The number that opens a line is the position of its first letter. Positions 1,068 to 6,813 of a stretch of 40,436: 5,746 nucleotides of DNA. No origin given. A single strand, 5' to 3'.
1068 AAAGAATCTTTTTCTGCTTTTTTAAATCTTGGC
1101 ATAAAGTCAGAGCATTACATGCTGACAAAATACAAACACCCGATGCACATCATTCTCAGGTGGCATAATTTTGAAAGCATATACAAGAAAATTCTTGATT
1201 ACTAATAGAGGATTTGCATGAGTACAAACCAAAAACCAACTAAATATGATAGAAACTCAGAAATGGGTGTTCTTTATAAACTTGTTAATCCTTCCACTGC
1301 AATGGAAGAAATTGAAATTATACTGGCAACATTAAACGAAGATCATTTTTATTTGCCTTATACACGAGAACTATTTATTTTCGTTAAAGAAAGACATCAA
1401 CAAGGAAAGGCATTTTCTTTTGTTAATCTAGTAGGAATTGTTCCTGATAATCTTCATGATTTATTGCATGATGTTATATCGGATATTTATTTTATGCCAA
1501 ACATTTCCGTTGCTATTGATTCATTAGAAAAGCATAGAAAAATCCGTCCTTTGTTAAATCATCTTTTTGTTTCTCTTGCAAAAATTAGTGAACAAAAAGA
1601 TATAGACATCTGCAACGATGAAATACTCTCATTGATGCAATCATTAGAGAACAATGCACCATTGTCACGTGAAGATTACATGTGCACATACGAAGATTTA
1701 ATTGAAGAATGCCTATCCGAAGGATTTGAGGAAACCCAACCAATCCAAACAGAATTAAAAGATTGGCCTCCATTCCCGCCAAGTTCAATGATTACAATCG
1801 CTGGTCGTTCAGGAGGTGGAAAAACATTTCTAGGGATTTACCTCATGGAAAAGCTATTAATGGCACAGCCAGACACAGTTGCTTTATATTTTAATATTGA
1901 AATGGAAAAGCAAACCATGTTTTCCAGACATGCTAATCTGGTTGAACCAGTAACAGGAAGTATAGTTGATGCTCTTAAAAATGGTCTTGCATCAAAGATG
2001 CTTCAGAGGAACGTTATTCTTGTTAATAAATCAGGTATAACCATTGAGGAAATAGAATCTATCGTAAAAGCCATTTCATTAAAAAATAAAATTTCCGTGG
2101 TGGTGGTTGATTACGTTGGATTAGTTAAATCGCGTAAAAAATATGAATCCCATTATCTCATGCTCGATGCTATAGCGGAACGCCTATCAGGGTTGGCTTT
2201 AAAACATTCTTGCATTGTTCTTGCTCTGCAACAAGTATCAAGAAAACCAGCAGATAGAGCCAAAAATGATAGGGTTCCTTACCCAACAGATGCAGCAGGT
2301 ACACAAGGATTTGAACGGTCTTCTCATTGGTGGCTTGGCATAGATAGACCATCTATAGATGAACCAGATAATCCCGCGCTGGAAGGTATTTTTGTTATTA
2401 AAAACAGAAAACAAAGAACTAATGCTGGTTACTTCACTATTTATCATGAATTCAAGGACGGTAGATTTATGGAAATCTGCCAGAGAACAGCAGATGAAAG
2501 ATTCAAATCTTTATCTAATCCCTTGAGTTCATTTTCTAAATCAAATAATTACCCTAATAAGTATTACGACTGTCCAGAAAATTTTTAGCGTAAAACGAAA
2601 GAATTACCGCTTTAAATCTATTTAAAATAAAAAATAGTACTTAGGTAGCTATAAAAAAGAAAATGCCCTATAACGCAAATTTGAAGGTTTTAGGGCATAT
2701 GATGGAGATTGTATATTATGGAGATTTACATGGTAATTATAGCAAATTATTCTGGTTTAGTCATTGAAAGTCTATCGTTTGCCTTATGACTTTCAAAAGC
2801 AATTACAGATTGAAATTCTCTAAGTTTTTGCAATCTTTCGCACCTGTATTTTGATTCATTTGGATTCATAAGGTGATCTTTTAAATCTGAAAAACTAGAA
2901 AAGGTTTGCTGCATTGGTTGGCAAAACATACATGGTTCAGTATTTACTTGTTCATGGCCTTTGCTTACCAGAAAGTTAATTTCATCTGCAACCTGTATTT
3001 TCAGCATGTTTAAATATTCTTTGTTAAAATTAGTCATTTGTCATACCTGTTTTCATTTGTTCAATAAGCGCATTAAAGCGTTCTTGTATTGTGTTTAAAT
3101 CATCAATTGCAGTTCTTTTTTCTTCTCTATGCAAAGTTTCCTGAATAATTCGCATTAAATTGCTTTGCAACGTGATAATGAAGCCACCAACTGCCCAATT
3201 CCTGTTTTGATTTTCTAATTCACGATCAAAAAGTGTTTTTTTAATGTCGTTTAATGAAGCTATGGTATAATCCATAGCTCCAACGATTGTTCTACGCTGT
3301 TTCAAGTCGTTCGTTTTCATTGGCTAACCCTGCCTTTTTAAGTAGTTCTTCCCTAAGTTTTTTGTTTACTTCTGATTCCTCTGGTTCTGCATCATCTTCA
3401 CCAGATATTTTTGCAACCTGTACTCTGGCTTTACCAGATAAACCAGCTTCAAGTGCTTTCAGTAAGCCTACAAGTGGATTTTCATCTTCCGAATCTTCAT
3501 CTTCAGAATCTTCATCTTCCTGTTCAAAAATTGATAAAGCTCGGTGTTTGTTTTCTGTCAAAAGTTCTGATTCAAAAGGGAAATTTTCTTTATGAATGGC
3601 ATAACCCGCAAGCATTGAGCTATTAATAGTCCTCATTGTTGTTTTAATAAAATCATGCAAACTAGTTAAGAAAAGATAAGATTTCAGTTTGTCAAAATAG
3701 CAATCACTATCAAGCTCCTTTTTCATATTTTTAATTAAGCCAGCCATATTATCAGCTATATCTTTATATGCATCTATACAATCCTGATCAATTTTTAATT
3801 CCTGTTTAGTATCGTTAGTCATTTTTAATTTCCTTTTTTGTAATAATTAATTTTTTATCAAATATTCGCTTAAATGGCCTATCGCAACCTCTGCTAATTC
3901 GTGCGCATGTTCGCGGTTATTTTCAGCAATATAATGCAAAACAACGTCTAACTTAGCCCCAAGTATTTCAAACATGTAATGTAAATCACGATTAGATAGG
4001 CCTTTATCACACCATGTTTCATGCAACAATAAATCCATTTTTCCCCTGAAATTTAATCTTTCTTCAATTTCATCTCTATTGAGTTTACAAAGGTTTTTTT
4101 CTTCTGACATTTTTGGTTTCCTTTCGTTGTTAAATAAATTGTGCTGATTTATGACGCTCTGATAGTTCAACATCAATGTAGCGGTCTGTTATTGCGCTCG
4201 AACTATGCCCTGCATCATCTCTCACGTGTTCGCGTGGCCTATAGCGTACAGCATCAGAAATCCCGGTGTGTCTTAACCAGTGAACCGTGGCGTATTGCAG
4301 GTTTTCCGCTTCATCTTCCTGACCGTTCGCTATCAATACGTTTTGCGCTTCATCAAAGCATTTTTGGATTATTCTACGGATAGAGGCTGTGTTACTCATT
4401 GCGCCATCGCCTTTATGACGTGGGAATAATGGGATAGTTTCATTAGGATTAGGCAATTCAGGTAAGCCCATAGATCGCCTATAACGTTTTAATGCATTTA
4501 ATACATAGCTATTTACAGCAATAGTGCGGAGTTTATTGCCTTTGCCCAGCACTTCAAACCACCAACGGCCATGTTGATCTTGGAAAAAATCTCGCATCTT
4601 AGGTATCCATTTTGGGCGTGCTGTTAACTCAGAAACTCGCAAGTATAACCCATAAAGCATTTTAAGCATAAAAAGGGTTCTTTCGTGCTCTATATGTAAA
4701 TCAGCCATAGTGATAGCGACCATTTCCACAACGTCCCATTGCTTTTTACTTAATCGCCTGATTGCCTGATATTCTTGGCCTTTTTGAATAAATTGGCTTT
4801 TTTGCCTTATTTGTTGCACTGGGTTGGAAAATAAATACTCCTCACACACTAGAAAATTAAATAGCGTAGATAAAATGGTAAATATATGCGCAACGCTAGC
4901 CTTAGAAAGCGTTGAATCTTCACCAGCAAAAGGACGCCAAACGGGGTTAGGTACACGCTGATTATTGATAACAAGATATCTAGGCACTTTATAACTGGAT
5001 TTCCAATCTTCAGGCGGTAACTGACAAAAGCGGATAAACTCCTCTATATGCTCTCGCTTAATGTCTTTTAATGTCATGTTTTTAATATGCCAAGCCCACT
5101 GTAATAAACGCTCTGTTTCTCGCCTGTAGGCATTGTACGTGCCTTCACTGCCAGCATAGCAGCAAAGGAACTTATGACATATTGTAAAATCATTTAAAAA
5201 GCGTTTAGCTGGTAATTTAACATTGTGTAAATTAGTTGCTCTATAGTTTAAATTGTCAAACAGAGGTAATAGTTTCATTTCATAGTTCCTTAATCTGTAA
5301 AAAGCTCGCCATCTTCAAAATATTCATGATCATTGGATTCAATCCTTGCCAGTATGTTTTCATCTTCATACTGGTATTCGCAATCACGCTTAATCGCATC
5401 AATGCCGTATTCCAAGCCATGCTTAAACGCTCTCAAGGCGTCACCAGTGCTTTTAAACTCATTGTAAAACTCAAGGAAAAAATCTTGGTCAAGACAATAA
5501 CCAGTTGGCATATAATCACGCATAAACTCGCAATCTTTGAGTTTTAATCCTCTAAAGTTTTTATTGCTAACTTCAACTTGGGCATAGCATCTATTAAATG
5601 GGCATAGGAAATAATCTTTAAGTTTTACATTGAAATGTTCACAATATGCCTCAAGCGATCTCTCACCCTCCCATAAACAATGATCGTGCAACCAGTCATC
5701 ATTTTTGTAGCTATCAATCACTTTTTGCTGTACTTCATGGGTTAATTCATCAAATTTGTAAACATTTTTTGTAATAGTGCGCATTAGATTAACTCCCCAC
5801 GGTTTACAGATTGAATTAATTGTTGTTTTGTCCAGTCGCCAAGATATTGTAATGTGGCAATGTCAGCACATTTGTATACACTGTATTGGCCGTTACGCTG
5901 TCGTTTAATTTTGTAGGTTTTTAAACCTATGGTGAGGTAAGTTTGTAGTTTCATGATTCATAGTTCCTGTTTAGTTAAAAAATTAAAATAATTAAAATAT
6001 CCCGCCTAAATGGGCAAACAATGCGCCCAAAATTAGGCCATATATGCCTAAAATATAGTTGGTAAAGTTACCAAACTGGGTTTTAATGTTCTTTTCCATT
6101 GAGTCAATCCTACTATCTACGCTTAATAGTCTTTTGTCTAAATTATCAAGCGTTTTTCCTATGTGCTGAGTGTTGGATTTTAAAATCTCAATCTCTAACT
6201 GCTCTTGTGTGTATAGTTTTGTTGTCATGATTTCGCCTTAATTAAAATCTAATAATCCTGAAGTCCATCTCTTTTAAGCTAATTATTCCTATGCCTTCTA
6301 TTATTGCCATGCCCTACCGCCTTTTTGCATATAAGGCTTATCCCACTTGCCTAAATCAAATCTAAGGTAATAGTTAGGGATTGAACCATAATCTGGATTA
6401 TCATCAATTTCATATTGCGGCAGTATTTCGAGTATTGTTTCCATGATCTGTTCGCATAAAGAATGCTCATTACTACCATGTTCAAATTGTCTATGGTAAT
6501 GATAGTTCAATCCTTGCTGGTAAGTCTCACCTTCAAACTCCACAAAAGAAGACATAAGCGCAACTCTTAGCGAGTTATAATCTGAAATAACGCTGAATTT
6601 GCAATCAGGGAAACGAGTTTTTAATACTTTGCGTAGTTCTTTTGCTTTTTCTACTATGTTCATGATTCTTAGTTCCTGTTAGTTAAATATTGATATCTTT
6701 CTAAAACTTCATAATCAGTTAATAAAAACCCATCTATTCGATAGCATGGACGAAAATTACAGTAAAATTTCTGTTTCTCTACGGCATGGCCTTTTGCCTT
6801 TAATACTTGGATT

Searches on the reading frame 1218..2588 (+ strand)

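Call 102: search_protein_families(library=pfam, proteins=[window:1218-2588:+], max_evalue=0.001)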
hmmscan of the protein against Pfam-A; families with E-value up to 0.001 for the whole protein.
window:1218-2588:+ (456 aa): 2 families
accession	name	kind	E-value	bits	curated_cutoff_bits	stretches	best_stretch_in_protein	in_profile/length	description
PF03796.21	DnaB_C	-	1.3e-21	77.6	27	1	186-403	16-241/255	DnaB-like helicase C terminal domain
PF13481.12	AAA_25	-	0.00021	21.4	27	1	187-341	31-191/195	AAA domain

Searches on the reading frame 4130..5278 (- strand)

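Call 102: search_protein_families(library=pfam, proteins=[window:4130-5278:-], max_evalue=0.001)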
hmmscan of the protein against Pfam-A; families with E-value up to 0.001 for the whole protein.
window:4130-5278:- (382 aa): 2 families
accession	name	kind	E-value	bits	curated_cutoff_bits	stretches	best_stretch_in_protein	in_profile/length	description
PF00589.27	Phage_integrase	-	2.9e-07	30.8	27.1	1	196-371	19-169/172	Phage integrase family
PF13102.12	Phage_int_SAM_5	-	7.6e-05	23.5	22.3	1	43-155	17-94/98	Phage integrase SAM-like domain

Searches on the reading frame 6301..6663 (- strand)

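Call 102: search_protein_families(library=pfam, proteins=[window:6301-6663:-], max_evalue=0.001)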
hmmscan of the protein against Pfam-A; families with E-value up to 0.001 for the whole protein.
window:6301-6663:- (120 aa): 1 family
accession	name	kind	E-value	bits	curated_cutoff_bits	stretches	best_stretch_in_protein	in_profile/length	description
PF18847.6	LPD29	-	2e-08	35.2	27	1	5-64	5-67/93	Large polyvalent protein associated domain 29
